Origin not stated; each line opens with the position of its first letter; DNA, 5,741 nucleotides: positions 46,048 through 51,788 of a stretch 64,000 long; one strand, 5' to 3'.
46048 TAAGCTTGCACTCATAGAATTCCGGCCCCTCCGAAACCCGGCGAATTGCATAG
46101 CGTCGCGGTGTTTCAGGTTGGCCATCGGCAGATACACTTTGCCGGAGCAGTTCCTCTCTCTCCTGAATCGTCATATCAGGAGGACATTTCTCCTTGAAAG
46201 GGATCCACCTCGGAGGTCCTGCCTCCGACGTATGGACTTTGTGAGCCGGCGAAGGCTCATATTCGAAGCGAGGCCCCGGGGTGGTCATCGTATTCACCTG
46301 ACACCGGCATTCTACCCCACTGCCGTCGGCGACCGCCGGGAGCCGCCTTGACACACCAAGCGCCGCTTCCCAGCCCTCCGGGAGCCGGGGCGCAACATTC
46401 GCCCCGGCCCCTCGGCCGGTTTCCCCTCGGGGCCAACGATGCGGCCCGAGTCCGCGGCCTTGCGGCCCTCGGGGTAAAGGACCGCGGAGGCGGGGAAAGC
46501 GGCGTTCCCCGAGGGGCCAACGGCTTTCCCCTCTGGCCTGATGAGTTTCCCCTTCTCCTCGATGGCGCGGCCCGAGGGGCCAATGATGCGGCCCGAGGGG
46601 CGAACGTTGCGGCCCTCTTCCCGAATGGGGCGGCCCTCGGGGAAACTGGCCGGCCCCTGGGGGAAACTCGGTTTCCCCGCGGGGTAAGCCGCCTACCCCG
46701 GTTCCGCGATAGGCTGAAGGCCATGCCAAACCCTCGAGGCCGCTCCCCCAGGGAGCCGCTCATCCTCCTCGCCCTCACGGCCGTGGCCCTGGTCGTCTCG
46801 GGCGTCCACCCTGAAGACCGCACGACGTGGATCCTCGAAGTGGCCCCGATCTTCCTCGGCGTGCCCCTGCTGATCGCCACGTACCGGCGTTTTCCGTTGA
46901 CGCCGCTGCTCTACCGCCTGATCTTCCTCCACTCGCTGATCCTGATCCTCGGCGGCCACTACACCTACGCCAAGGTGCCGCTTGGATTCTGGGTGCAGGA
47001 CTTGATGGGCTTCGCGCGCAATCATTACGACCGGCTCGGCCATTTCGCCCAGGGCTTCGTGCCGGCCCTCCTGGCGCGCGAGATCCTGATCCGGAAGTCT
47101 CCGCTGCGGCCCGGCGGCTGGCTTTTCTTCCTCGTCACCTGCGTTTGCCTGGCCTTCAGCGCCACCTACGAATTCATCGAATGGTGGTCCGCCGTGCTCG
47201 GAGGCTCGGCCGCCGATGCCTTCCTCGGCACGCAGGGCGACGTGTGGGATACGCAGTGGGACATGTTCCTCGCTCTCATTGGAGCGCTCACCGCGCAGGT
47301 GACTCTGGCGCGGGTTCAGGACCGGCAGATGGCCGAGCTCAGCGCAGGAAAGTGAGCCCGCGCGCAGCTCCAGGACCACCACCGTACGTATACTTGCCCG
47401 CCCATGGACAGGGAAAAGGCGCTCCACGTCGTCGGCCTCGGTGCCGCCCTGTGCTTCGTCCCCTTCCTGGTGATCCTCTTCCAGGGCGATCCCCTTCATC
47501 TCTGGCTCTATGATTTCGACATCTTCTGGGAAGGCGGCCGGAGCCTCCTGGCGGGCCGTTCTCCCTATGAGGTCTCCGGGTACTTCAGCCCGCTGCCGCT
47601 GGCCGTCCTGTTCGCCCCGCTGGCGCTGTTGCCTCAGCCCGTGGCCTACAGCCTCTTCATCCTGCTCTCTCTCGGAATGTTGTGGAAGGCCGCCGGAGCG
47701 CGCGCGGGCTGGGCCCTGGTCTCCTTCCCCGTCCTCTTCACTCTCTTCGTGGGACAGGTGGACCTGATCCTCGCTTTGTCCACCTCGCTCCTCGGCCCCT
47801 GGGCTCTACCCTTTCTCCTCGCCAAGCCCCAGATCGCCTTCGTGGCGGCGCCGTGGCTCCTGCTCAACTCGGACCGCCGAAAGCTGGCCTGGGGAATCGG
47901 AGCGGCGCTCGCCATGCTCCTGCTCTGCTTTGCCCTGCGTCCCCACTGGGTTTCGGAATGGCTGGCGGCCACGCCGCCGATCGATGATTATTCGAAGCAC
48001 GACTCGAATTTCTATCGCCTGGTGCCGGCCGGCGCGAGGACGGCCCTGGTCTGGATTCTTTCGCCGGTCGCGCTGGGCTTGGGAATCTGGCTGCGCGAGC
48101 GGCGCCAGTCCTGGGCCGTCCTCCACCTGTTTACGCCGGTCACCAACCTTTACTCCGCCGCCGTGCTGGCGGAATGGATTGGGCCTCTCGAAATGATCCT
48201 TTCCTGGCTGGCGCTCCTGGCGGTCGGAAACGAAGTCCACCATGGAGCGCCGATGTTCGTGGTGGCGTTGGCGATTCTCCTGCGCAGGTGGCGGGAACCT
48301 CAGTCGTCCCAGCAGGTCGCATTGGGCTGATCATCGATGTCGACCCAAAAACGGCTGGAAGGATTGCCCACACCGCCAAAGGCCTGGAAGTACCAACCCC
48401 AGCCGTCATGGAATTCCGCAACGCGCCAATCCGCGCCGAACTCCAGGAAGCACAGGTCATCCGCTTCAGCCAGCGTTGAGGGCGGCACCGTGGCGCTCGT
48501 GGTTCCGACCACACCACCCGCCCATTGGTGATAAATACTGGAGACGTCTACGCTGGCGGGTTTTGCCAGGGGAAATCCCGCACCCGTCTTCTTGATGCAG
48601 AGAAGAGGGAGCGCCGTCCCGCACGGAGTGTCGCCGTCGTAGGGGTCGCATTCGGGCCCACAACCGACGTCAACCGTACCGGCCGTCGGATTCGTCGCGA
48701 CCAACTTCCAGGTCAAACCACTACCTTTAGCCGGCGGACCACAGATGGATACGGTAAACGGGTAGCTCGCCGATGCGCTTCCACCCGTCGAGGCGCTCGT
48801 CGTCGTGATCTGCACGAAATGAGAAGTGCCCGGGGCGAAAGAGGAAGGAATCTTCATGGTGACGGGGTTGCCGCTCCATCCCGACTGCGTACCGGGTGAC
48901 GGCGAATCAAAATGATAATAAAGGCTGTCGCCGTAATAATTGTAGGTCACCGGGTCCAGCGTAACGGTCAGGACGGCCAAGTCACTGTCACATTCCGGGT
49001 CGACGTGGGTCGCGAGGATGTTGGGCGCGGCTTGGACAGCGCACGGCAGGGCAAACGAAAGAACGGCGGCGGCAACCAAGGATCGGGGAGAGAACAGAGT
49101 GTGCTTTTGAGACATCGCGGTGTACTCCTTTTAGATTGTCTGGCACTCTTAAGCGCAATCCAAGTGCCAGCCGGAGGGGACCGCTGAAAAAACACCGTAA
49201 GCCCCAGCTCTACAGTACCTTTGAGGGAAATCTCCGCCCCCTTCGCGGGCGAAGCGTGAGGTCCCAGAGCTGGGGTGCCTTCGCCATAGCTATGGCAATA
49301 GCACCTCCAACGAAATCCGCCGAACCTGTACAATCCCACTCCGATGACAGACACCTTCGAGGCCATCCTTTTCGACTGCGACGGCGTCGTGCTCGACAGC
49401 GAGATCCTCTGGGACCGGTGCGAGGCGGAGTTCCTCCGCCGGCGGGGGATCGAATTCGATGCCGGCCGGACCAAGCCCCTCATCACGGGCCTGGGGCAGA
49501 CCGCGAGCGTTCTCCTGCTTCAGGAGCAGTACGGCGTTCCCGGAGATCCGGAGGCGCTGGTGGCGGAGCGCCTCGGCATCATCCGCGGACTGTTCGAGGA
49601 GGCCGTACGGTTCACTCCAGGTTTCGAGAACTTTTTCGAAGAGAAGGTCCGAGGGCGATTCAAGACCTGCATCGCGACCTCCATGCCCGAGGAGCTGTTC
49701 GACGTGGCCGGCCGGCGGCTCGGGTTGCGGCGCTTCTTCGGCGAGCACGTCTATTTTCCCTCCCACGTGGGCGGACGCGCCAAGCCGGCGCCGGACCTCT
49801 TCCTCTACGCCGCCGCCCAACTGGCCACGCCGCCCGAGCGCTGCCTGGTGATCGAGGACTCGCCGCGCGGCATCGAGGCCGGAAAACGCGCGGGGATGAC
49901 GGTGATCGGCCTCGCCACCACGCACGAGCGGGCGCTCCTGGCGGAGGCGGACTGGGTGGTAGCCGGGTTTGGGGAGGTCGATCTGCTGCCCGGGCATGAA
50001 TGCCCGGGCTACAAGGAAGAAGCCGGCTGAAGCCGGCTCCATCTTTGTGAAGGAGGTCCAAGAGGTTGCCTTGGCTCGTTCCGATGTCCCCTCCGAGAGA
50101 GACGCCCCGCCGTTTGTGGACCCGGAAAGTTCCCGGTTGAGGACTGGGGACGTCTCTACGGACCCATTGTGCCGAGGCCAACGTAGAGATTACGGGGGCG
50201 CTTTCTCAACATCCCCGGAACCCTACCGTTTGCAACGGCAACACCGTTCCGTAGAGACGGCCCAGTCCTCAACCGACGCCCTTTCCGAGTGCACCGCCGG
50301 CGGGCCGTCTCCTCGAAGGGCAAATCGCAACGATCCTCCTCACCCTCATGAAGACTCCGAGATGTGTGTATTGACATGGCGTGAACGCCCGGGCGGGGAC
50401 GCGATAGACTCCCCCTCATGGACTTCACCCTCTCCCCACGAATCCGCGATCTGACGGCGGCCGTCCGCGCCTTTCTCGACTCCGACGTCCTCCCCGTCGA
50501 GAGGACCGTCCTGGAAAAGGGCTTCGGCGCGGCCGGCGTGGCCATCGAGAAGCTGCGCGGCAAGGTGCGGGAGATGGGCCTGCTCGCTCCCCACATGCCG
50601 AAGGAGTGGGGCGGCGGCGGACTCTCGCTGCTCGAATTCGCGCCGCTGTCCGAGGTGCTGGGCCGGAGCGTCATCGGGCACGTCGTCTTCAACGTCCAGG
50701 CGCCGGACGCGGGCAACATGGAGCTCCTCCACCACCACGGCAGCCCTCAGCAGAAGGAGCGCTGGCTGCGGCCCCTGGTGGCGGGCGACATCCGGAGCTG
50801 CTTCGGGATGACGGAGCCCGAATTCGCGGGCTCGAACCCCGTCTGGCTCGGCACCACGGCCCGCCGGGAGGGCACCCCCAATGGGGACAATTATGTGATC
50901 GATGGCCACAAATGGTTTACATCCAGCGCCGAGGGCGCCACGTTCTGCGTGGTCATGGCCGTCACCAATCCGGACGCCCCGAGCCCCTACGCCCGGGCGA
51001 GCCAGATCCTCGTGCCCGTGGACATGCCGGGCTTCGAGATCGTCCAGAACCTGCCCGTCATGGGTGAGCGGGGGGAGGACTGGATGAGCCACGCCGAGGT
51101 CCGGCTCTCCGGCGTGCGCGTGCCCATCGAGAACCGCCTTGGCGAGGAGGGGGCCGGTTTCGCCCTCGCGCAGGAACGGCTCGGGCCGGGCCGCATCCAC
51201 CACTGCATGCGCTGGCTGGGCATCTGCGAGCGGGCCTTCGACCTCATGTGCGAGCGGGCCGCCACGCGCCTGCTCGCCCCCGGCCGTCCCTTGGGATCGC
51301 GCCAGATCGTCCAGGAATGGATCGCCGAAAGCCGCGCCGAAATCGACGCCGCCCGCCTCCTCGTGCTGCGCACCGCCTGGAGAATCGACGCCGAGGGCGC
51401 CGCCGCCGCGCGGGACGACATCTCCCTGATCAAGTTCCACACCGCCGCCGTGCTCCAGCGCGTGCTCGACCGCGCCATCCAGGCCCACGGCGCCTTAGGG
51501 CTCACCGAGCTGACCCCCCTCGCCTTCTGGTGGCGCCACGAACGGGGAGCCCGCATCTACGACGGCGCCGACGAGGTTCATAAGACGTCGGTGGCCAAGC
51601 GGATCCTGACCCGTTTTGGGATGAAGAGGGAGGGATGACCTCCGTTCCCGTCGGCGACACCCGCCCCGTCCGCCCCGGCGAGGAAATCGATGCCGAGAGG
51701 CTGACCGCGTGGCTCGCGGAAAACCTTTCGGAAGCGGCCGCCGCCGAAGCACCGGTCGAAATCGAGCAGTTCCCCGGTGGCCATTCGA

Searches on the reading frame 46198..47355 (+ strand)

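Call 63: search_protein_families(library=pfam, proteins=[window:46198-47355:+], max_evalue=0.00001)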
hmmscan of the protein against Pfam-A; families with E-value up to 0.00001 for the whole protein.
window:46198-47355:+ (385 aa): 1 family
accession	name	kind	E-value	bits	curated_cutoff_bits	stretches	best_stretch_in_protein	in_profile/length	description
PF09997.14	DUF2238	-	4.4e-62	208.5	26.4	1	220-359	2-140/140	Predicted membrane protein (DUF2238)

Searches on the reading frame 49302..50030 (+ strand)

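Call 63: search_protein_families(library=pfam, proteins=[window:49302-50030:+], max_evalue=0.00001)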
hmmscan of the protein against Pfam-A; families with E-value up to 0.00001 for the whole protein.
window:49302-50030:+ (242 aa): 3 families
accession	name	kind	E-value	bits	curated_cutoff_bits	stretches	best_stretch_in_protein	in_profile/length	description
PF00702.32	Hydrolase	-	7.8e-22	79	26.4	1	20-198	2-191/191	haloacid dehalogenase-like hydrolase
PF13419.12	HAD_2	-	5e-16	59.8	23.8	1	22-203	1-177/178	Haloacid dehalogenase-like hydrolase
PF13242.12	Hydrolase_like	-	3e-07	30.7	22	1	160-211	3-55/75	HAD-hyrolase-like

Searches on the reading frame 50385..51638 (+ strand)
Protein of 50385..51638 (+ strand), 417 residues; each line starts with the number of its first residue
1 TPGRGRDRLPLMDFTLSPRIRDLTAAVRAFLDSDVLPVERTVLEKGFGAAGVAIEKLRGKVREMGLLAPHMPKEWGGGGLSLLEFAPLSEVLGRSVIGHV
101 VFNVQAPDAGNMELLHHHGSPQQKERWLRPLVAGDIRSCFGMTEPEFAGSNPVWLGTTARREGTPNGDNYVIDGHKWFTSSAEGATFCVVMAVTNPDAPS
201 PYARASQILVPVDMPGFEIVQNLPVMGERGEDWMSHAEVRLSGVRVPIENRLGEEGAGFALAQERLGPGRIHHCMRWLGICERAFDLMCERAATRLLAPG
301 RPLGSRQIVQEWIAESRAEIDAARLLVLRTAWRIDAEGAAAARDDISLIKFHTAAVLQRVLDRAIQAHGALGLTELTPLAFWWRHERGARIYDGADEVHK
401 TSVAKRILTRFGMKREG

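Call 63: search_protein_families(library=pfam, proteins=[window:50385-51638:+], max_evalue=0.00001)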
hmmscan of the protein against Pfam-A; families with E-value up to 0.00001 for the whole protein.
window:50385-51638:+ (417 aa): 4 families
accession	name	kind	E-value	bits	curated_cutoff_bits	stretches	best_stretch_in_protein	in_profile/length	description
PF00441.29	Acyl-CoA_dh_1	-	1.8e-36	126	22.4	1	256-408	1-150/150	Acyl-CoA dehydrogenase, C-terminal domain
PF02771.21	Acyl-CoA_dh_N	-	4.3e-16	59.7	22.9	1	21-135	5-113/113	Acyl-CoA dehydrogenase, N-terminal domain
PF02770.24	Acyl-CoA_dh_M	-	1.4e-15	57.6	33.3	1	139-233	1-89/97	Acyl-CoA dehydrogenase, middle domain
PF08028.16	Acyl-CoA_dh_2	-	3.1e-13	50.6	22.7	1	272-391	2-128/134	Acyl-CoA dehydrogenase, C-terminal domain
